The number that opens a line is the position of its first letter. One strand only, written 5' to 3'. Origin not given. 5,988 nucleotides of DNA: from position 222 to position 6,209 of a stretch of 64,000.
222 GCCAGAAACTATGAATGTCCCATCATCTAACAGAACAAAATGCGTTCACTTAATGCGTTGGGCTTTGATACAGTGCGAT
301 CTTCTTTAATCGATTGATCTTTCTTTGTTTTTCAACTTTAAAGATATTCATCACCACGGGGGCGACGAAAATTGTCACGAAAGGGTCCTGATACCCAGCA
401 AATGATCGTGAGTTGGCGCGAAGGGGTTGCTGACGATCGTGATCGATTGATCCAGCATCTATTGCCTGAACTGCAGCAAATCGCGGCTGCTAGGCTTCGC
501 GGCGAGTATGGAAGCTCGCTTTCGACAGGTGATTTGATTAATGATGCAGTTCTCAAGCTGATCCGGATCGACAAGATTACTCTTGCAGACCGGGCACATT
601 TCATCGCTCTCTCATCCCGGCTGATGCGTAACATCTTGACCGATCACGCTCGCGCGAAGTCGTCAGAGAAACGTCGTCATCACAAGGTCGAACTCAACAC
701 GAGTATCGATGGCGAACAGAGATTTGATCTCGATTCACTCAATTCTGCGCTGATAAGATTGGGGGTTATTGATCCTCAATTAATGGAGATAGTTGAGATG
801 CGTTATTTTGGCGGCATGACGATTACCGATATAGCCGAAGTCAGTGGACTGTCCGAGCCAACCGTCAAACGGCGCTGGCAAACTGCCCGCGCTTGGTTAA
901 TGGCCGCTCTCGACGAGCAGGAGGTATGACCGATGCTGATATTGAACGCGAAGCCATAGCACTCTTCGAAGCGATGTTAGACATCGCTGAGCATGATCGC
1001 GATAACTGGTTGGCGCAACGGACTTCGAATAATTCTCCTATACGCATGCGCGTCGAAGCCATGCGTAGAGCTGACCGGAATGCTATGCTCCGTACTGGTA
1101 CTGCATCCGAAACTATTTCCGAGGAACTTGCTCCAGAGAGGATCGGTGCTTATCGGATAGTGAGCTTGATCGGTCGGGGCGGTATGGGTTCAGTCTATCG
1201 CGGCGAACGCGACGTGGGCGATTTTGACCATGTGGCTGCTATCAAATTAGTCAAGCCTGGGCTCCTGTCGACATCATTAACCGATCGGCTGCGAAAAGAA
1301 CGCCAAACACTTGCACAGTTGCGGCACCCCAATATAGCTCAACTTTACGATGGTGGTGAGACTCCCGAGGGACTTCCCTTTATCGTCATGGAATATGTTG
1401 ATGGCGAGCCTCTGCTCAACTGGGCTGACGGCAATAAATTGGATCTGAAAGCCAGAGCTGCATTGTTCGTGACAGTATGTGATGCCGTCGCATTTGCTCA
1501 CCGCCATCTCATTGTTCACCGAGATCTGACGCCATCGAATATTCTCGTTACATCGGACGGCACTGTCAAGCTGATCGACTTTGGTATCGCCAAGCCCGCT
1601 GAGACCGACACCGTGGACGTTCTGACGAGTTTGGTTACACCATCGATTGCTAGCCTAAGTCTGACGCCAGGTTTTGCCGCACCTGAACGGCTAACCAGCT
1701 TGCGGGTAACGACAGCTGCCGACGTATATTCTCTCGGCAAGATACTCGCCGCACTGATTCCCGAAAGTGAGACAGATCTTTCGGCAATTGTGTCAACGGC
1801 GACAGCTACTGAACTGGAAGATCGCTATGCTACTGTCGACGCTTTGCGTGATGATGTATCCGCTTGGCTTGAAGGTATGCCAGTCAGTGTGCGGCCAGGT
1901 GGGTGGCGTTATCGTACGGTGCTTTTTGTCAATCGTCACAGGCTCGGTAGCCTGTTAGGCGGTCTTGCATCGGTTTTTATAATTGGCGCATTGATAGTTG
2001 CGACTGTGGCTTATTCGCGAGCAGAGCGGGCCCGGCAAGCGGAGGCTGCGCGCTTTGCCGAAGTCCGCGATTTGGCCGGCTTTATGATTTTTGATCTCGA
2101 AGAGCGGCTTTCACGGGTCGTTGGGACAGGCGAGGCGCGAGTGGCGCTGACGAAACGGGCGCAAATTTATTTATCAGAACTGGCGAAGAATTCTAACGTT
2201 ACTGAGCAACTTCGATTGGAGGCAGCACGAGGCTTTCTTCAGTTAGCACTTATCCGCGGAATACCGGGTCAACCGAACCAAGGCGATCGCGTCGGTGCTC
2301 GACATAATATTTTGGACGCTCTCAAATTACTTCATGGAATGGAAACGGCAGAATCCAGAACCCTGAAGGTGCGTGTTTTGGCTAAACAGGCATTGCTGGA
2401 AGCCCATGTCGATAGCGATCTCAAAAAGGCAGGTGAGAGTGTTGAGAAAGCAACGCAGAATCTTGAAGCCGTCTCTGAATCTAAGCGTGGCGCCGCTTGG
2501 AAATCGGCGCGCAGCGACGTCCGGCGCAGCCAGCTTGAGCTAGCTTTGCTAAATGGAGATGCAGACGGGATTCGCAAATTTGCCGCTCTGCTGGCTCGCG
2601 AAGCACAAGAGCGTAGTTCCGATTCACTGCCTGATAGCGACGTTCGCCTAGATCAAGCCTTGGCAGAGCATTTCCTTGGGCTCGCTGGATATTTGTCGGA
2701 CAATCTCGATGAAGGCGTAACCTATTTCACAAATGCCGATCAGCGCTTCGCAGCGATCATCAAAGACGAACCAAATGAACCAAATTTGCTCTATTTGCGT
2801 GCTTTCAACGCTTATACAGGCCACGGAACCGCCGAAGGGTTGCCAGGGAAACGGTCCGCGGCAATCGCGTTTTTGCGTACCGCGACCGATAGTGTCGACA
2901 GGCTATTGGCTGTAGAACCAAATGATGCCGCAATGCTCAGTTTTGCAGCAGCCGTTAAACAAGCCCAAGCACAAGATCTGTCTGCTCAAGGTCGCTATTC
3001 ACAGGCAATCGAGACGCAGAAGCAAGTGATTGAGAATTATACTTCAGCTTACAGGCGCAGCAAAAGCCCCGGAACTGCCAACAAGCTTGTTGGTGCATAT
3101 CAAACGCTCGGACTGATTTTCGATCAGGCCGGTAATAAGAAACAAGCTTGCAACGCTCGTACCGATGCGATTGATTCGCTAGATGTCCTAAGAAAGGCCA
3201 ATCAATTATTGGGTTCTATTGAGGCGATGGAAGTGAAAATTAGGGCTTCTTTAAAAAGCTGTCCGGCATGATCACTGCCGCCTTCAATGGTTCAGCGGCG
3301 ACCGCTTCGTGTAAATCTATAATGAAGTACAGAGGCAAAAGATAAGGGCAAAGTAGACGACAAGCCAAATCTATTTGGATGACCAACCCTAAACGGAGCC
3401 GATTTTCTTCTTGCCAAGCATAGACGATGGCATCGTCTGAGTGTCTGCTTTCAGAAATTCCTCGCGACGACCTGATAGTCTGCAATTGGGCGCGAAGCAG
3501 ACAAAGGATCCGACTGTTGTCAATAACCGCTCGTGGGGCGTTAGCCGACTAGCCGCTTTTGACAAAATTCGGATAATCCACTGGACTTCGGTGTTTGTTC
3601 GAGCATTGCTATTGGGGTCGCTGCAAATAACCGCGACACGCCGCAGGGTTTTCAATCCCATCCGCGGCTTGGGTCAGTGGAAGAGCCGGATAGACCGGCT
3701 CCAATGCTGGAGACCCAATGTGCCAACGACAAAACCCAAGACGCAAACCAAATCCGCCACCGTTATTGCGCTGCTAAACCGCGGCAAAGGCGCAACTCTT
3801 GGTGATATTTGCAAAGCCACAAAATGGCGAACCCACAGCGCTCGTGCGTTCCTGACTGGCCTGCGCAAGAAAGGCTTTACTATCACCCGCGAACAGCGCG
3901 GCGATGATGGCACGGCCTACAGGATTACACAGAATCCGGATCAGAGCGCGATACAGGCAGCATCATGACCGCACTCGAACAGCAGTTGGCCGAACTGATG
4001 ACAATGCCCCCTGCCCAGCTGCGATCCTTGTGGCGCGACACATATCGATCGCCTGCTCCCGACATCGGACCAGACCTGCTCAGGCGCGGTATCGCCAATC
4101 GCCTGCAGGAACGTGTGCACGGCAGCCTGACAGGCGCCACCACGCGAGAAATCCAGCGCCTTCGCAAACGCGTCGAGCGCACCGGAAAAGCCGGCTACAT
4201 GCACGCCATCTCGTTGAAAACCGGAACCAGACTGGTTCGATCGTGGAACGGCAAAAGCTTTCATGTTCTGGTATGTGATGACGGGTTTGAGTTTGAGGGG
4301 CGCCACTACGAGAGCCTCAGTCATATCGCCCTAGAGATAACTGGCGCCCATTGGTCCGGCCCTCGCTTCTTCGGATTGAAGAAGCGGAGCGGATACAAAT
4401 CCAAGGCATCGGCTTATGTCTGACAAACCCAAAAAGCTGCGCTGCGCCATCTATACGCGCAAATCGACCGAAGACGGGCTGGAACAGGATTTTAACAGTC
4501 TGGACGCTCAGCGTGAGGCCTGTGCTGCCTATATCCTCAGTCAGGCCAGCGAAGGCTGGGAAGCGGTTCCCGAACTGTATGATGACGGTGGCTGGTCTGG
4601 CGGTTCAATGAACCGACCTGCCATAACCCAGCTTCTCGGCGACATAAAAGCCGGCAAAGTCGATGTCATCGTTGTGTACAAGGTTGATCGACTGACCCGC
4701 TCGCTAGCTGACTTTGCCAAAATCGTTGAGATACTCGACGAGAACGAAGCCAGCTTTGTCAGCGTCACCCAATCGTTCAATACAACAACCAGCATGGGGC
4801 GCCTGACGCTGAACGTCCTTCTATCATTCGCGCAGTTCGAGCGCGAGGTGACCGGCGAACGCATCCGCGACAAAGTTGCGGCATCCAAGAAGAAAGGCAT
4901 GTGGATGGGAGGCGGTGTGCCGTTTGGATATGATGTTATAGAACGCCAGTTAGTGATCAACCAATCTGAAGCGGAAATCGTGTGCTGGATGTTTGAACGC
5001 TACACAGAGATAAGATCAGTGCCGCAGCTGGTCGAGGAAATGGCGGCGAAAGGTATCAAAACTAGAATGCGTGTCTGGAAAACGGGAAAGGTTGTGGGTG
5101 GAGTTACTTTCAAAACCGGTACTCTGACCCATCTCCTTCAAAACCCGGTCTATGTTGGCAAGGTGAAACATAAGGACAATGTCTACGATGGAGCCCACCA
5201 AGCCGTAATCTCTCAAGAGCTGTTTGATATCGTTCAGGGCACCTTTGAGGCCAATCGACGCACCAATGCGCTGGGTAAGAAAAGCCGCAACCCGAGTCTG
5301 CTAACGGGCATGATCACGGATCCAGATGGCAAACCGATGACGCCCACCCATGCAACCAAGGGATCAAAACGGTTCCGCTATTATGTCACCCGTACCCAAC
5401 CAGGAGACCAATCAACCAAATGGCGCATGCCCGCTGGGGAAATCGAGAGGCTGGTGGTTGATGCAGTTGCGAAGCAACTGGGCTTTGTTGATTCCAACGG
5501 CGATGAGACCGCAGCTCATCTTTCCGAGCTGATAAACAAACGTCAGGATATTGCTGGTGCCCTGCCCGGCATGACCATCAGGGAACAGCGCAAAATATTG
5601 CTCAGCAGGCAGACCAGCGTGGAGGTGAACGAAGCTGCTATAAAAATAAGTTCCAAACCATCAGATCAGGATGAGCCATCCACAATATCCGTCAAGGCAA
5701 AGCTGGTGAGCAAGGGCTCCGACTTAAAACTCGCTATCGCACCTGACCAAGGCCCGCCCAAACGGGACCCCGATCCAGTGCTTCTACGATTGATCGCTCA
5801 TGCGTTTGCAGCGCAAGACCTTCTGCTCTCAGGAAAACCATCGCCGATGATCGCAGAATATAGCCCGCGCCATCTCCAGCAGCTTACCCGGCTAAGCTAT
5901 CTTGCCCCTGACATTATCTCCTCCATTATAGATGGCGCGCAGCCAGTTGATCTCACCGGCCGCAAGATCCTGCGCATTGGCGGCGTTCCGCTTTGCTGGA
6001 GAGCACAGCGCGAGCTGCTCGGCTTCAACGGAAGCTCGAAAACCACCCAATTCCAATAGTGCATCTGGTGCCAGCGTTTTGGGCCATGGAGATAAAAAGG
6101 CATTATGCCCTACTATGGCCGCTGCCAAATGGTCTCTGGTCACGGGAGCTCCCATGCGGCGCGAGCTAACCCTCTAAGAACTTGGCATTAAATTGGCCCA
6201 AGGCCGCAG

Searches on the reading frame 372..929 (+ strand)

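Call 104: search_protein_families(library=pfam, proteins=[window:372-929:+], max_evalue=0.001)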
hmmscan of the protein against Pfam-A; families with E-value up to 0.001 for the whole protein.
window:372-929:+ (185 aa): 7 families
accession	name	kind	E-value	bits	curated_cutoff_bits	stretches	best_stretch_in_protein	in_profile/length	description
PF07638.17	Sigma70_ECF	-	1.1e-30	107.4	21.1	1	9-181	5-184/185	ECF sigma factor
PF08281.18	Sigma70_r4_2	-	3.8e-09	36.5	25.7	1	135-176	13-54/54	Sigma-70, region 4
PF04545.22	Sigma70_r4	-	4.1e-07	29.9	24.1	1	130-172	2-44/50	Sigma-70, region 4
PF13404.12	HTH_AsnC-type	-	0.00029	21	27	0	149-170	18-39/42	AsnC-type helix-turn-helix domain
PF06530.18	Phage_antitermQ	-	0.0003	21.2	26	1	124-180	54-110/118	Phage antitermination protein Q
PF13412.12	HTH_24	-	0.00057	19.8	21.9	0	147-168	16-37/48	Winged helix-turn-helix DNA-binding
PF13384.12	HTH_23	-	0.00092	19.4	24.6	0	148-169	17-37/50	Homeodomain-like domain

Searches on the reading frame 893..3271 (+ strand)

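Call 104: search_protein_families(library=pfam, proteins=[window:893-3271:+], max_evalue=0.001)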
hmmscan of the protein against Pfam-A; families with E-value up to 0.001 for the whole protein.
window:893-3271:+ (792 aa): 5 families
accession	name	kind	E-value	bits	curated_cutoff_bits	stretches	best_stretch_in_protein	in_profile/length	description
PF00069.31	Pkinase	-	5e-36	124.9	31.7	1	87-290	1-192/263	Protein kinase domain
PF07714.23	PK_Tyr_Ser-Thr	-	1.1e-26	94.1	23.1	1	90-312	4-221/258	Protein tyrosine and serine/threonine kinase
PF03109.22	ABC1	-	4.1e-09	36.4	22.9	1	163-249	144-230/244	ABC1 atypical kinase-like domain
PF01636.29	APH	-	2.2e-06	28.1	23.2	0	130-204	34-109/239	Phosphotransferase enzyme family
PF01163.29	RIO1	-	6.2e-05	23.1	22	1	164-231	83-149/187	RIO domain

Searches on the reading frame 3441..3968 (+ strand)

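Call 104: search_protein_families(library=pfam, proteins=[window:3441-3968:+], max_evalue=0.001)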
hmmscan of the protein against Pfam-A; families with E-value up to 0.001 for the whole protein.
window:3441-3968:+ (175 aa): 1 family
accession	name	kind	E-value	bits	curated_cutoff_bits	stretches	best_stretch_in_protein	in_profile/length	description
PF11994.14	DUF3489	-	2.7e-18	66.2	29.5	1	98-162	2-68/68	Protein of unknown function (DUF3489)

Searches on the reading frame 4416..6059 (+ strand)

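Call 104: search_protein_families(library=pfam, proteins=[window:4416-6059:+], max_evalue=0.001)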
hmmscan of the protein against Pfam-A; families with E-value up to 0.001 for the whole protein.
window:4416-6059:+ (547 aa): 2 families
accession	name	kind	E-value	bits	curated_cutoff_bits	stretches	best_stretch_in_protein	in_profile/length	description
PF00239.26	Resolvase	-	1.3e-37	129.5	23.3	1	11-163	2-145/145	Resolvase, N terminal domain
PF07508.19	Recombinase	-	1.1e-14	54.9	21.1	1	184-278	2-100/102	Recombinase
